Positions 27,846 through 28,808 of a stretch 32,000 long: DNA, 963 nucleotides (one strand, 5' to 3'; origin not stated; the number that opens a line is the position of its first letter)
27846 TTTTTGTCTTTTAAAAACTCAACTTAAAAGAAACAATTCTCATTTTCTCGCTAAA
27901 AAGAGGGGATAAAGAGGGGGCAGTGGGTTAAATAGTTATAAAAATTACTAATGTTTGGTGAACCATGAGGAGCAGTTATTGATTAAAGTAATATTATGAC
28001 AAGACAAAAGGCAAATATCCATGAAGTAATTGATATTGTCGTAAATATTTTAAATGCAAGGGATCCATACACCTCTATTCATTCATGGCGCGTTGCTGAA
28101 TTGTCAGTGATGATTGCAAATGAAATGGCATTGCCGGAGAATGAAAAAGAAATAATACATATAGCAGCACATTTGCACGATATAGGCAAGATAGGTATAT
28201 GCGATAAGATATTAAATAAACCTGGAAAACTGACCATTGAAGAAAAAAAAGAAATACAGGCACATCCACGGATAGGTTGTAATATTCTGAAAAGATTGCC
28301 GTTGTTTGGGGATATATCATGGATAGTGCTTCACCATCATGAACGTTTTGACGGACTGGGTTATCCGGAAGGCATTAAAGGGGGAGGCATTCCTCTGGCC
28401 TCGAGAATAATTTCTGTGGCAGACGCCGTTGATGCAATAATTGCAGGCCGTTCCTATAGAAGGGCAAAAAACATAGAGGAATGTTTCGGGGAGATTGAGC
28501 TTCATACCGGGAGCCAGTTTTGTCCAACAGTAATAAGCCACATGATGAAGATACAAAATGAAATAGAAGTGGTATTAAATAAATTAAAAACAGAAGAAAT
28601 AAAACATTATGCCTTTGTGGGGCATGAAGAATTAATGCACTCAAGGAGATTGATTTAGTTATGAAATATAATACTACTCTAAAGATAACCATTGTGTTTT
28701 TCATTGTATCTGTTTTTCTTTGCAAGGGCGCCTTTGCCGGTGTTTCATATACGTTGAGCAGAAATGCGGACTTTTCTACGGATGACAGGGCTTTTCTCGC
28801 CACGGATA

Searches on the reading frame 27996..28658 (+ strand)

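Call 17: search_protein_families(library=pfam, proteins=[window:27996-28658:+], max_evalue=0.001)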
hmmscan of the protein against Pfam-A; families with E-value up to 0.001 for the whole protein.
window:27996-28658:+ (220 aa): 3 families
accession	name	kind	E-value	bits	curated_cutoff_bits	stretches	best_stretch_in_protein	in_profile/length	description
PF13487.12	HD_5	-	1.7e-37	129.2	27.2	1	14-179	2-170/170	HD domain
PF01966.28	HD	-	2.1e-23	83.3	22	1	27-147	2-115/116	HD domain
PF08668.18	HDOD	-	0.0006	19.8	22.9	1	28-81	97-148/196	HDOD domain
